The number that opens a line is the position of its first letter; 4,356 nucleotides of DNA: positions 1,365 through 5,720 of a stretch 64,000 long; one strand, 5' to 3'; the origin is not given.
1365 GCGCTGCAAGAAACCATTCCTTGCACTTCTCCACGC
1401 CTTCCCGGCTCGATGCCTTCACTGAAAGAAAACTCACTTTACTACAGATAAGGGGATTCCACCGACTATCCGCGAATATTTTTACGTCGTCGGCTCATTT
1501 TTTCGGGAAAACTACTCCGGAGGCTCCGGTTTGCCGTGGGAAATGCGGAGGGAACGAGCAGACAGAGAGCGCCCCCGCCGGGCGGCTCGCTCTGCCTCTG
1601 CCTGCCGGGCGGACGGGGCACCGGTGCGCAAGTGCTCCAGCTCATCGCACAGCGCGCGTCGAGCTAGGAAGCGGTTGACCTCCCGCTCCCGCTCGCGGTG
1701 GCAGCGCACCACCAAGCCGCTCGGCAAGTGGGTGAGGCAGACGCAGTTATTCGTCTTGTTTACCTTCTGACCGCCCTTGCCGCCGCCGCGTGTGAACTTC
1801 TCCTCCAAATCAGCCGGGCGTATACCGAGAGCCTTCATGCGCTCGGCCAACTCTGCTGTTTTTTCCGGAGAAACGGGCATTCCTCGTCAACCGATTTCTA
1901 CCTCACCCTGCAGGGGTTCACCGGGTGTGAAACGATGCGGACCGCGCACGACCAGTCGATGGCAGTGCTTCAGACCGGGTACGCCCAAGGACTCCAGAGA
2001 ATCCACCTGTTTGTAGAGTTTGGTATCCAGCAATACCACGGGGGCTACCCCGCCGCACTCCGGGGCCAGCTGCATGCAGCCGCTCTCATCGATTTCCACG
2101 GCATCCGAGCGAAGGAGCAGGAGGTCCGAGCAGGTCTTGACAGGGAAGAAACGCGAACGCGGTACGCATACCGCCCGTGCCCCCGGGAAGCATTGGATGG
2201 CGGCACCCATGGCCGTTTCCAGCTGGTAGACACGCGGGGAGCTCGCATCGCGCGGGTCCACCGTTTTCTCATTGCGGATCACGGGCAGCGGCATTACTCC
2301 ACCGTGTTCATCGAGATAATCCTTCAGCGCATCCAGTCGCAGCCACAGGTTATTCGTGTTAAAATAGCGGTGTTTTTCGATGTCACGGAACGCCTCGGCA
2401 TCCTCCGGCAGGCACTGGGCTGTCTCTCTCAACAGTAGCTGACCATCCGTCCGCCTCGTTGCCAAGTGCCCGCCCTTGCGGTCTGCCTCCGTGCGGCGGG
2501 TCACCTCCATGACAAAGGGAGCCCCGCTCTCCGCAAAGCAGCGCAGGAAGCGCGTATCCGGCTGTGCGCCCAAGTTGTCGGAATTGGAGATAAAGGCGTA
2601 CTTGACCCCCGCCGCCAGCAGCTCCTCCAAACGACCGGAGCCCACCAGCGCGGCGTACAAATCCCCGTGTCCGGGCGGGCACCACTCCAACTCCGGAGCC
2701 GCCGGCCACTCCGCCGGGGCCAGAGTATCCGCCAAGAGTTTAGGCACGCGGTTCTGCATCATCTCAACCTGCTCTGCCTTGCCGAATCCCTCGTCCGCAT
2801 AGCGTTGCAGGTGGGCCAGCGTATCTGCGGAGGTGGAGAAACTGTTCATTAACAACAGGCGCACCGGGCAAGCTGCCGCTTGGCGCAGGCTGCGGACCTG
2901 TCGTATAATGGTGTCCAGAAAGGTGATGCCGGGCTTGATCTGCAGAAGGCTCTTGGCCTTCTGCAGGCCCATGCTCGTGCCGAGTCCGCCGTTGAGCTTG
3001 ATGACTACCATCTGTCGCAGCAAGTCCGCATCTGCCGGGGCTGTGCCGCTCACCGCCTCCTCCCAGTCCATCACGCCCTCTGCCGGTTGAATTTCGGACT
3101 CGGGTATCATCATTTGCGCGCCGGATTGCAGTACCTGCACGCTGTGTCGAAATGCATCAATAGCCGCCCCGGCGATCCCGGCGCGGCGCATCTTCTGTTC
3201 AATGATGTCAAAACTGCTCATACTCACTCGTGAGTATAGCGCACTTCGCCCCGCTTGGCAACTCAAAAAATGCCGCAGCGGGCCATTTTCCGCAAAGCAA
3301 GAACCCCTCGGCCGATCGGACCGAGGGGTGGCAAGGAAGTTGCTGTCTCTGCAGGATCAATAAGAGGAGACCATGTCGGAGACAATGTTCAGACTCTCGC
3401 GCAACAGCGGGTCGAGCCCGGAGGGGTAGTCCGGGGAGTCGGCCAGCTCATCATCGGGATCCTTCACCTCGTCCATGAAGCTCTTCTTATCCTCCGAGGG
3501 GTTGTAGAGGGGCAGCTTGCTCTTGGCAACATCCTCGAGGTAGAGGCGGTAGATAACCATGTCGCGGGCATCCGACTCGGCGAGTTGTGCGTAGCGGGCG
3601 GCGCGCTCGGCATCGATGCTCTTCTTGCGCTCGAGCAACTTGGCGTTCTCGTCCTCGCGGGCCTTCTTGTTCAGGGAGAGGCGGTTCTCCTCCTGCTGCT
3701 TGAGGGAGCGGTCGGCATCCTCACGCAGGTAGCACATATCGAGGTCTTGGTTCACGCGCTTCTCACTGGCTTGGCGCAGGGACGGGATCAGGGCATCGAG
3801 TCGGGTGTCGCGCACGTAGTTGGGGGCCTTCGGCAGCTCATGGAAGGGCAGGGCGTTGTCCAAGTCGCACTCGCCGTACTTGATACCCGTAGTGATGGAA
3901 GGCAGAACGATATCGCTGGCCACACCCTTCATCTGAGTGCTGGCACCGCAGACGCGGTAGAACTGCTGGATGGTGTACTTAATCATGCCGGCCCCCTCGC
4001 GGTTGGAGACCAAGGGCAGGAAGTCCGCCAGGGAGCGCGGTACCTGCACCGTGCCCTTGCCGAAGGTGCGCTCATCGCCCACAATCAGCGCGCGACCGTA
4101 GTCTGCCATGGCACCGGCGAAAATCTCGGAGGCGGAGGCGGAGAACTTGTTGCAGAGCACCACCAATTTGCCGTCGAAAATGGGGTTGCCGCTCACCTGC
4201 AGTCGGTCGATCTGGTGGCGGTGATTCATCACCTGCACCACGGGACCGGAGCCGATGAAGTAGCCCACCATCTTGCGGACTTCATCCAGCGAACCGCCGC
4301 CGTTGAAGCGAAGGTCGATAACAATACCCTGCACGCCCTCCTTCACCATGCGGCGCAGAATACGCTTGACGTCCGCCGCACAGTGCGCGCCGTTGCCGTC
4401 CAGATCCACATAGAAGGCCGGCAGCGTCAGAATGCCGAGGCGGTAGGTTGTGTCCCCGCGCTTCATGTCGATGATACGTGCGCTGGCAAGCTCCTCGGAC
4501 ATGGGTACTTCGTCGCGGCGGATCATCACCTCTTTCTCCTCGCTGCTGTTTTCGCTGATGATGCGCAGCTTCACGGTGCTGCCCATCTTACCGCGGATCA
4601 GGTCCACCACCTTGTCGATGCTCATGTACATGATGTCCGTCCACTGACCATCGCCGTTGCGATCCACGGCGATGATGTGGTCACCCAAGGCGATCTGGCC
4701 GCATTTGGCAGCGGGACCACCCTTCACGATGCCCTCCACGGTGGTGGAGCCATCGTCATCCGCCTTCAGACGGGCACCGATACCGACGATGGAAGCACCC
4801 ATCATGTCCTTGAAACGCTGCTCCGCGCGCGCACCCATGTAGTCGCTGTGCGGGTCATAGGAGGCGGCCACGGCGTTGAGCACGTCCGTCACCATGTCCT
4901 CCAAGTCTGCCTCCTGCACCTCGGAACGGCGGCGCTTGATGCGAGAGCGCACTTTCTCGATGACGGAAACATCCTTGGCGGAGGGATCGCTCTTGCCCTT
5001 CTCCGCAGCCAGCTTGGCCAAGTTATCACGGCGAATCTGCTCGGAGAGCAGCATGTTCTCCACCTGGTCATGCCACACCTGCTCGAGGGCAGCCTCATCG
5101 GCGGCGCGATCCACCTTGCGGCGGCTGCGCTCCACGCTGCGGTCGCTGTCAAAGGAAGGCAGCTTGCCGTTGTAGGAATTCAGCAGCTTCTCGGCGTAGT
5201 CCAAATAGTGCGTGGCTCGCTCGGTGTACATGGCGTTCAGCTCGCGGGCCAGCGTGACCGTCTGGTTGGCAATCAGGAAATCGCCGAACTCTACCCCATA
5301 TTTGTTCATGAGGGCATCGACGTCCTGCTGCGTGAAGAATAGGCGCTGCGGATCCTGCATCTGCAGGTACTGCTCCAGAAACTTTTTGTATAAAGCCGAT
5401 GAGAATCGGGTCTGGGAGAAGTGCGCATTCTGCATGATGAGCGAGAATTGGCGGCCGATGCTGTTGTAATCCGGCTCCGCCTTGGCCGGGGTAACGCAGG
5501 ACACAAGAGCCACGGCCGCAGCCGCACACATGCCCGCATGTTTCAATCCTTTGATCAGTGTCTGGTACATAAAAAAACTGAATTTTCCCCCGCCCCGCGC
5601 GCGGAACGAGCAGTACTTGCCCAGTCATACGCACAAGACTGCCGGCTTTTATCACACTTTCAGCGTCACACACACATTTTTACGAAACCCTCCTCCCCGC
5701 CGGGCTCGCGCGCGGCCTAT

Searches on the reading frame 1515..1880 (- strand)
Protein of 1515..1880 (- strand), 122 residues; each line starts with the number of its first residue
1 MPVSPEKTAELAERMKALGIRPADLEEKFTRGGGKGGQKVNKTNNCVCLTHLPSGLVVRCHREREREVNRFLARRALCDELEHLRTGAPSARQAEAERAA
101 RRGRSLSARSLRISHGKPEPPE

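Call 50: search_protein_families(library=pfam, proteins=[window:1515-1880:-], max_evalue=0.00001)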
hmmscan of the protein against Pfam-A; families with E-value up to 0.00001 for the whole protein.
window:1515-1880:- (122 aa): 1 family
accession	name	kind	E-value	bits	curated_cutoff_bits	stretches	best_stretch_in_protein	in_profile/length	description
PF00472.26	RF-1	-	8e-21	74.6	35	1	18-100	5-87/116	RF-1 domain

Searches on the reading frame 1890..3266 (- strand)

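Call 50: search_protein_families(library=pfam, proteins=[window:1890-3266:-], max_evalue=0.00001)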
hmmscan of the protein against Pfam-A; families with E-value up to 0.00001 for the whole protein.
window:1890-3266:- (459 aa): 1 family
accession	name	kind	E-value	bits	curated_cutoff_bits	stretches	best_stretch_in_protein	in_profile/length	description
PF01704.24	UDPGP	-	4.3e-116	388.4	22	1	43-446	8-406/413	UTP--glucose-1-phosphate uridylyltransferase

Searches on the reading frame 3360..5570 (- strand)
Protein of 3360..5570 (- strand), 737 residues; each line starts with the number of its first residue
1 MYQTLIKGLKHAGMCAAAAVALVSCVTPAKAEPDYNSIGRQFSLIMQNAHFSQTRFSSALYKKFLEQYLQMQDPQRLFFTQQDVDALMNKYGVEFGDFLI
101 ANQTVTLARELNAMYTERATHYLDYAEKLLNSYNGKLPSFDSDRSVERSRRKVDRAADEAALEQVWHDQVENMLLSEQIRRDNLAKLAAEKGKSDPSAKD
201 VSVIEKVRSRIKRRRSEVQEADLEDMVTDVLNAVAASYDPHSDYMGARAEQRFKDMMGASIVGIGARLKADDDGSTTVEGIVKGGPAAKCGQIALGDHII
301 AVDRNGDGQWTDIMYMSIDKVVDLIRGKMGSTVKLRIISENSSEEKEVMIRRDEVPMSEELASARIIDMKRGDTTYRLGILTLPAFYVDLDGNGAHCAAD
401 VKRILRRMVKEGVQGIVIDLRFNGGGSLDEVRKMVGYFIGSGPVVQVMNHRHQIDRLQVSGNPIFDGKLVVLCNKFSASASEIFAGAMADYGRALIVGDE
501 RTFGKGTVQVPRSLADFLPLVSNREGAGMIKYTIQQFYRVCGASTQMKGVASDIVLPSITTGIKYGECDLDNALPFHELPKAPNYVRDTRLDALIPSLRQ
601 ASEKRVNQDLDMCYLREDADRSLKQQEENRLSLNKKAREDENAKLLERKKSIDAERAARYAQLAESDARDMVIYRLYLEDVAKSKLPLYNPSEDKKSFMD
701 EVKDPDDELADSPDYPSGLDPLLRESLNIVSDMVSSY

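Call 50: search_protein_families(library=pfam, proteins=[window:3360-5570:-], max_evalue=0.00001)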
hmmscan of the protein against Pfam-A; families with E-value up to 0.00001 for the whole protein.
window:3360-5570:- (737 aa): 4 families
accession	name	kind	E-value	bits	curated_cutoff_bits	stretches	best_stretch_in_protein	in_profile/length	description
PF03572.23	Peptidase_S41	-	6.1e-39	133.7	24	1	378-555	2-164/165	Peptidase family S41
PF17804.6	TSP_NTD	-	6.6e-29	101.9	26.4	1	46-246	5-186/188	Tail specific protease N-terminal domain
PF11818.13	DUF3340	-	1.9e-21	77.2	28.6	1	563-734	4-154/155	C-terminal domain of tail specific protease (DUF3340)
PF00595.29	PDZ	-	2.7e-07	31.3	23.2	1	263-337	11-80/81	PDZ domain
